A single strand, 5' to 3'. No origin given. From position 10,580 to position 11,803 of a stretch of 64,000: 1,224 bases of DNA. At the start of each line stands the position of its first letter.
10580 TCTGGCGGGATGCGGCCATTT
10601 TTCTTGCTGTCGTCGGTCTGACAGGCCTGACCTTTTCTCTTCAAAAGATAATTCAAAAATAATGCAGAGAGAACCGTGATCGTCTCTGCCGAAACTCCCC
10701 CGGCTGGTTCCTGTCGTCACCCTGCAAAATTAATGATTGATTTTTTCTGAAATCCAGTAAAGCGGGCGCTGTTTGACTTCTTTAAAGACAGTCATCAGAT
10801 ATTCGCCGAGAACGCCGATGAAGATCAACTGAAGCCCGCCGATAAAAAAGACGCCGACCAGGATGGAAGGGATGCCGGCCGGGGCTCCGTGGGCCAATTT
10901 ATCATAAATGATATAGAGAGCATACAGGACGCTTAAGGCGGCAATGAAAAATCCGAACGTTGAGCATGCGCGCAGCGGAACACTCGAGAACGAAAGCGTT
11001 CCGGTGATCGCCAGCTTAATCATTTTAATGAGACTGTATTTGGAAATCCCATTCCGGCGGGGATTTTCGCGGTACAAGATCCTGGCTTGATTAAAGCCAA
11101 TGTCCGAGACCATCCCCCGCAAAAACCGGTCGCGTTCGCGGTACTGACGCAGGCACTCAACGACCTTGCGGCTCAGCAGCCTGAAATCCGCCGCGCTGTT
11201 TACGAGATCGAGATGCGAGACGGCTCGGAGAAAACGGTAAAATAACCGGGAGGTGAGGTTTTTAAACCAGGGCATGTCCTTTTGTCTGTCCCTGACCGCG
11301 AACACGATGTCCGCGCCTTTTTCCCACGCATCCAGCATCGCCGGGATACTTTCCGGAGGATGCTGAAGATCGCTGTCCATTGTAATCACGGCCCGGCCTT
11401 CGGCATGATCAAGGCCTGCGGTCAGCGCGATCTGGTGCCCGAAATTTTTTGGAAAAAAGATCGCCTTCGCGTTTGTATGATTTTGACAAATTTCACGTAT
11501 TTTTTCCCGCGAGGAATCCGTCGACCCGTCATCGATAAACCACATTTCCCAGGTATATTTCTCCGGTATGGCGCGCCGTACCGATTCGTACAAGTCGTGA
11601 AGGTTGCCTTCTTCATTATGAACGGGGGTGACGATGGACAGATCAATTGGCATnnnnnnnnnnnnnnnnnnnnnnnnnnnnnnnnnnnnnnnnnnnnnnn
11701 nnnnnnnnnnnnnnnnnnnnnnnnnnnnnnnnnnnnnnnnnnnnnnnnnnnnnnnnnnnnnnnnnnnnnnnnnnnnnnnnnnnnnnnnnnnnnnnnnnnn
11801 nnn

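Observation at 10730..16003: Compact lipid-linked glycosylation module: GtrB/ArnC-like GT2 coupled to a GT-C membrane transferase, divergent TMTC-like TPR protein, convergent UPP-synthase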

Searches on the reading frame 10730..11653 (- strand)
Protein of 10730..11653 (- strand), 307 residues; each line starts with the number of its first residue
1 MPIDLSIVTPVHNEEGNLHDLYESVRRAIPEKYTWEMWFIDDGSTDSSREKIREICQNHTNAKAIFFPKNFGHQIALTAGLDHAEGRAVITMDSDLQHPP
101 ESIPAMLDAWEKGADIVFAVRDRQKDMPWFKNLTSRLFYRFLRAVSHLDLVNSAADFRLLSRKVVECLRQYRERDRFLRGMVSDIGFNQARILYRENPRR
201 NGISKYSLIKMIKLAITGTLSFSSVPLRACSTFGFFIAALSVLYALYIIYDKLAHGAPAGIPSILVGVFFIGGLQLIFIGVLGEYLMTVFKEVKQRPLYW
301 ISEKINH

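Call 3: search_protein_families(library=pfam, proteins=[window:10730-11653:-], max_evalue=0.01)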
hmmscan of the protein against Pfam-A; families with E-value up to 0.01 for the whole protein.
window:10730-11653:- (307 aa): 2 families
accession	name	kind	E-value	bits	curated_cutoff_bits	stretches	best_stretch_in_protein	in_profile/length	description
PF00535.33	Glycos_transf_2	-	2e-36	125.9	23.3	1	6-168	1-167/168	Glycosyl transferase family 2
PF10111.15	Glyco_tranf_2_2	-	0.00029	20.8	27.3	1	6-107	1-103/276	Glycosyltransferase like family 2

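Call 4: search_protein_families(library=ncbifam, proteins=[window:10730-11653:-], max_evalue=0.01)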
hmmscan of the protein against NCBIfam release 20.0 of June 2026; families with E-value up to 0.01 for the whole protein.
window:10730-11653:- (307 aa): 15 families
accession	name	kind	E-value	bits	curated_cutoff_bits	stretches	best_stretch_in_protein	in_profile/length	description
NF047588.1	GlcsyltransPgfSStrep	equivalog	1.9e-71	240.8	500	1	4-303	2-304/308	glycosyltransferase PgfS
NF007986.1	PRK10714.1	equivalog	1.1e-45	156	529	1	5-305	8-312/316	undecaprenyl-phosphate 4-deoxy-4-formamido-L-arabinose transferase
NF047683.1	TeichurnBiosyTuaG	equivalog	8.2e-14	51.8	400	1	5-104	8-105/252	teichuronic acid biosynthesis protein TuaG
TIGR03937.1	PgaC_IcaA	equivalog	5.4e-11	42.1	422.3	1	5-108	47-148/407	poly-beta-1,6-N-acetyl-D-glucosamine synthase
NF007482.0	PRK10073.1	equivalog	2.7e-10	39.8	423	1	4-107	7-107/334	glycosyltransferase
NF058614.1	PPMAGASynPpgS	equivalog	9.3e-10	38.3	370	1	4-168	1-165/226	polyprenyl-phospho-N-acetylgalactosaminyl synthase PpgS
TIGR04182.1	glyco_TIGR04182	equivalog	2.3e-09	37.1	325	1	5-295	2-291/293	S-layer glycoprotein N-glycosyltransferase AglJ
NF041875.1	EPS_EpsD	equivalog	9.5e-09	35.1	370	1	5-146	1-144/325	exopolysaccharide biosynthesis glycosyltransferase EpsD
TIGR04283.1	glyco_like_mftF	equivalog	1.4e-08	34.6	182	1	5-122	1-111/221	TIGR04283 family arsenosugar biosynthesis glycosyltransferase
TIGR03111.1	glyc2_xrt_Gpos1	hypoth_equivalog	8.5e-08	31.4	363.95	1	5-120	51-166/439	TIGR03111 family XrtG-associated glycosyltransferase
NF041391.1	DPhHxTase_Halo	equivalog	2e-07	30.3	375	1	45-168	30-153/213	dolichyl-phosphate hexose transferase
TIGR03965.1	mycofact_glyco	equivalog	5e-07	28.9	280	1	4-107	75-176/467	mycofactocin biosynthesis glycosyltransferase MftF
NF038302.1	EPS_HpsE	equivalog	3e-05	23.1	300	1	3-95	1-96/307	hormogonium polysaccharide biosynthesis glycosyltransferase HpsE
NF053739.1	GlytfEpsEBac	equivalog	0.004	16.2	450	1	5-95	3-92/265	glycosyltransferase EpsE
TIGR04242.1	nodulat_NodC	equivalog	0.0064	15.5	550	1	6-97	51-143/395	chitooligosaccharide synthase NodC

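Call 63: search_solved_structures(query=window:10730-11653:-, max_evalue=0.00001)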
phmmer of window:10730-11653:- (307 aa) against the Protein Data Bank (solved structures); distinct sequences matched with E-value up to 0.00001: 7.
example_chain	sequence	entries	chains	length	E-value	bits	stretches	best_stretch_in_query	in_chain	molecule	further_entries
5ekp_C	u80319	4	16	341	9.2e-73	248.4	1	3-303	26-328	Uncharacterized glycosyltransferase sll0501 | Glycosyltransferase sll0501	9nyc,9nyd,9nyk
9nye_A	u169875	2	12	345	9.6e-73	248.4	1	3-303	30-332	Glycosyltransferase sll0501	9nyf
5eke_A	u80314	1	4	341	1.3e-72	248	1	3-303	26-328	Uncharacterized glycosyltransferase sll0501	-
9hwj_A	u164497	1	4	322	1.6e-39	139.3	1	5-305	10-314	Undecaprenyl-phosphate 4-deoxy-4-formamido-L-arabinose transferase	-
9bhc_C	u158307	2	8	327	1.5e-38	136.1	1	5-304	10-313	Undecaprenyl-phosphate 4-deoxy-4-formamido-L-arabinose transferase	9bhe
8vxh_A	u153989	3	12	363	2.2e-38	135.6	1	5-304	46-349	Undecaprenyl-phosphate 4-deoxy-4-formamido-L-arabinose transferase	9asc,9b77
5mlz_A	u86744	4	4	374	1.2e-16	64.2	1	4-166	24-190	Dolichol monophosphate mannose synthase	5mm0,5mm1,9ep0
